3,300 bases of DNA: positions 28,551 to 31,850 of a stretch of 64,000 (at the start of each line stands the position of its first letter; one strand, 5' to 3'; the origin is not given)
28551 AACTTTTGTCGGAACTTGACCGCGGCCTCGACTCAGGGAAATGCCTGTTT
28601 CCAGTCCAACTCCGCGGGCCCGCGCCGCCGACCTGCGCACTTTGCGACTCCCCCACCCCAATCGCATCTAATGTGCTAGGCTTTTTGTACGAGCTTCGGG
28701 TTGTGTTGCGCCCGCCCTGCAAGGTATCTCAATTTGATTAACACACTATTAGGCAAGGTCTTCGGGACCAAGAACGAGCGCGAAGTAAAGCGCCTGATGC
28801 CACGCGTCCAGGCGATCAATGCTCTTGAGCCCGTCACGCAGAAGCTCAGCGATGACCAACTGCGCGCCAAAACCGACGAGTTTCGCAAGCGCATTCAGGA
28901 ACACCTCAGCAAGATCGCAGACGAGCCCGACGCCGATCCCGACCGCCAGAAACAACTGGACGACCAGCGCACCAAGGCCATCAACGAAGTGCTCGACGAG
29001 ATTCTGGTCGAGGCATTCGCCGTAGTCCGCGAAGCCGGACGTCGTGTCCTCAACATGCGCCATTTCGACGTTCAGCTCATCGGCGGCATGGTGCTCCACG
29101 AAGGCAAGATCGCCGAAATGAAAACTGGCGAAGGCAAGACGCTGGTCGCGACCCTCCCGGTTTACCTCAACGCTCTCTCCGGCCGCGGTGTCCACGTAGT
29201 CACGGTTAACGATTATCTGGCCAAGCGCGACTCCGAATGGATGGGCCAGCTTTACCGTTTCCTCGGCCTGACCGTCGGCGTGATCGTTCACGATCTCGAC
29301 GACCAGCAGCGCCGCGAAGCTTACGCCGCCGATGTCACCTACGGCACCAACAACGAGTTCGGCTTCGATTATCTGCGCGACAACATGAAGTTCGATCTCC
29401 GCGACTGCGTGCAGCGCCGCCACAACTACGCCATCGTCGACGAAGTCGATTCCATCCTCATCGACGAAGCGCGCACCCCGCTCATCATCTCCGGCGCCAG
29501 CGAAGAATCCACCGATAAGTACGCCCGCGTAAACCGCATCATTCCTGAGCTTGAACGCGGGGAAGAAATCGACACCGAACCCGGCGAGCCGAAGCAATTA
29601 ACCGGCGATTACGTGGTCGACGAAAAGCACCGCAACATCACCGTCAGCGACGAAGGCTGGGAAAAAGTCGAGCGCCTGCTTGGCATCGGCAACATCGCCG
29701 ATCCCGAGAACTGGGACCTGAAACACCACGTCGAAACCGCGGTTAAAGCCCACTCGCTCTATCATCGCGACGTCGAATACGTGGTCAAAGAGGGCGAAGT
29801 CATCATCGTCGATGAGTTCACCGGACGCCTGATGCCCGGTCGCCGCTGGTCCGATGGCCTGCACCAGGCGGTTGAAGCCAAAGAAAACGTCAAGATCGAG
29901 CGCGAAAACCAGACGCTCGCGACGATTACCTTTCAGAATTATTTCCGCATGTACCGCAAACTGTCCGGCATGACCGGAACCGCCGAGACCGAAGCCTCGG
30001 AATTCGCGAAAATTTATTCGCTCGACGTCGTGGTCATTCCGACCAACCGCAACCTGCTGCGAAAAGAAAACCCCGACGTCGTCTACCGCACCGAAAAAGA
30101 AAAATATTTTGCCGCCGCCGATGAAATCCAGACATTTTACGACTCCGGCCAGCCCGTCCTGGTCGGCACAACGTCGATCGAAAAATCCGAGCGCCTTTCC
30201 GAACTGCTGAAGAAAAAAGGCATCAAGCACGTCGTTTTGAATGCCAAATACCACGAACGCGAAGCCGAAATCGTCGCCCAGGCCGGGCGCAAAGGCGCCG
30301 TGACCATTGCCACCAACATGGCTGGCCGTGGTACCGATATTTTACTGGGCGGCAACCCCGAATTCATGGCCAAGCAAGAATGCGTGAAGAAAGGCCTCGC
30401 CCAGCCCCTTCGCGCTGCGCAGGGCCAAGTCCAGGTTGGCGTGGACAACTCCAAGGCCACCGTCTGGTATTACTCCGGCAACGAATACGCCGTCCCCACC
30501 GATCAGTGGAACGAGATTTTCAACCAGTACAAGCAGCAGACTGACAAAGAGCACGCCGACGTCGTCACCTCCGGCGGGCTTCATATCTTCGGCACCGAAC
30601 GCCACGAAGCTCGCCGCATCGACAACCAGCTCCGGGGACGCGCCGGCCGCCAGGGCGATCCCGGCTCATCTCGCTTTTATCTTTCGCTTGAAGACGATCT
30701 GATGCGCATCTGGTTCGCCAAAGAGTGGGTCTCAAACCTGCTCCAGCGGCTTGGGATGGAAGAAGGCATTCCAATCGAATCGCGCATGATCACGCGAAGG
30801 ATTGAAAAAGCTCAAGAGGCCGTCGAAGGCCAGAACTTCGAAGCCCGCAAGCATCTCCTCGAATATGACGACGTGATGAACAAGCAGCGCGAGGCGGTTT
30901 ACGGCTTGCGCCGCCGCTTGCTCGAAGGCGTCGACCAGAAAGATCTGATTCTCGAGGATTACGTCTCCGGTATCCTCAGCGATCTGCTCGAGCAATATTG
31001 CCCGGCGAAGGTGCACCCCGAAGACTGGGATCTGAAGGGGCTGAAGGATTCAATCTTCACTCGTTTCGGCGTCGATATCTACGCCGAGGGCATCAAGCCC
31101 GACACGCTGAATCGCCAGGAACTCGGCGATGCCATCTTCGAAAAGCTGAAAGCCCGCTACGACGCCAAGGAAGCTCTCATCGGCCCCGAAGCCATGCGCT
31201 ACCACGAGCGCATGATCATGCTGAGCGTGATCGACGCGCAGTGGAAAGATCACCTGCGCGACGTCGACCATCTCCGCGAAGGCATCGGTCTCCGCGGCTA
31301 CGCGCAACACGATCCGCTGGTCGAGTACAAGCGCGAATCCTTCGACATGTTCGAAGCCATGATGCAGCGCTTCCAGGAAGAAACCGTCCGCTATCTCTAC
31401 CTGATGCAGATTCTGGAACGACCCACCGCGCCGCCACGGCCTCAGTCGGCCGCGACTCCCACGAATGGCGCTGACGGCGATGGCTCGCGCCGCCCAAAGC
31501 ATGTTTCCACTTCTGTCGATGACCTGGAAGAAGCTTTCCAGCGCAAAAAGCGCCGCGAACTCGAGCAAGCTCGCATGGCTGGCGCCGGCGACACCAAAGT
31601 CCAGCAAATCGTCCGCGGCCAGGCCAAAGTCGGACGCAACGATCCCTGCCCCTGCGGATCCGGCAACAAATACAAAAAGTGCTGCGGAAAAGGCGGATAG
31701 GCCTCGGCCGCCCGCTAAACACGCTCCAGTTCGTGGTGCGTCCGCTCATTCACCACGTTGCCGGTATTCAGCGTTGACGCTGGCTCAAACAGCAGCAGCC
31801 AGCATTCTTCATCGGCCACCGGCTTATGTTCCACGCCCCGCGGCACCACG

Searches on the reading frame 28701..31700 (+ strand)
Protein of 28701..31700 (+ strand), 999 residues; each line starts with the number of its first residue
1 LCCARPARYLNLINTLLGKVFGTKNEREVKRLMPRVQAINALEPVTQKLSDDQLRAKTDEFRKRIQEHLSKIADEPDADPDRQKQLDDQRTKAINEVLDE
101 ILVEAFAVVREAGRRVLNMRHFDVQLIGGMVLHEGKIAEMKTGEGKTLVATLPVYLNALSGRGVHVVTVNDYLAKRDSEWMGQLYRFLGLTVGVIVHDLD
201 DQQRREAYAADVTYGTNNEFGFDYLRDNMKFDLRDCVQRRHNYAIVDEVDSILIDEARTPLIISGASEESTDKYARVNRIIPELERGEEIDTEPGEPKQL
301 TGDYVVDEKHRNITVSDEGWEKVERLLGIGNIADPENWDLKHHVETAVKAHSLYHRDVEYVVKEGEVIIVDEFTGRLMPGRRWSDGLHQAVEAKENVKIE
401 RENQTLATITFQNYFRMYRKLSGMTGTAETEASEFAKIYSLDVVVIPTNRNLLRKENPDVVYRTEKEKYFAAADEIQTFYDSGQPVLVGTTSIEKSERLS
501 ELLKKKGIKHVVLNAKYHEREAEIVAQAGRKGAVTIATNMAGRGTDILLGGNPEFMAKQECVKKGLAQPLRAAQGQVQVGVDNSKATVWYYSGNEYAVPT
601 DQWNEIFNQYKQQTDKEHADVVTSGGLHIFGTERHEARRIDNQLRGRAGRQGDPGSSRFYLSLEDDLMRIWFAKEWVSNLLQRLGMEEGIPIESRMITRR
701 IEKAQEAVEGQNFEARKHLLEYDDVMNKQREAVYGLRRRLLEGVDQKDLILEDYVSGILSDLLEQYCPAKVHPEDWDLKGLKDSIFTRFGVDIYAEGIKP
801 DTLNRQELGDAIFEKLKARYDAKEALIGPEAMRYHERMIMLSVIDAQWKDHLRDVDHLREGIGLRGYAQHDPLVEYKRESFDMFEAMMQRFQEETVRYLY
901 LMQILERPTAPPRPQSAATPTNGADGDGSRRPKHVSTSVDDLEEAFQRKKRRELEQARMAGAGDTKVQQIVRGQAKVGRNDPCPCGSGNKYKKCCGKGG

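Call 34: search_protein_families(library=pfam, proteins=[window:28701-31700:+], max_evalue=0.0001)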
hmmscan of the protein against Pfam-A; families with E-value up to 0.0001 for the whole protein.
window:28701-31700:+ (999 aa): 6 families
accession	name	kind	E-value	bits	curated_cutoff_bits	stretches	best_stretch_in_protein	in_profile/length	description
PF07517.20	SecA_DEAD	-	1.3e-133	445.1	24.6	1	18-435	2-289/290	SecA DEAD-like domain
PF21090.3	P-loop_SecA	-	2.2e-90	302.2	27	1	452-689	2-205/205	SecA P-loop domain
PF07516.18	SecA_SW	-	1.3e-69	234.7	26.7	1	691-902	1-199/200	SecA Wing and Scaffold domain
PF01043.26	SecA_PP_bind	-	1.4e-40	138.7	23.5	1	270-392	2-110/110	SecA preprotein cross-linking domain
PF02810.21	SEC-C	-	1.9e-08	34.5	20.4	1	979-997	1-19/19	SEC-C motif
PF00270.35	DEAD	-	7e-06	26.3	26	1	137-254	18-131/167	DEAD/DEAH box helicase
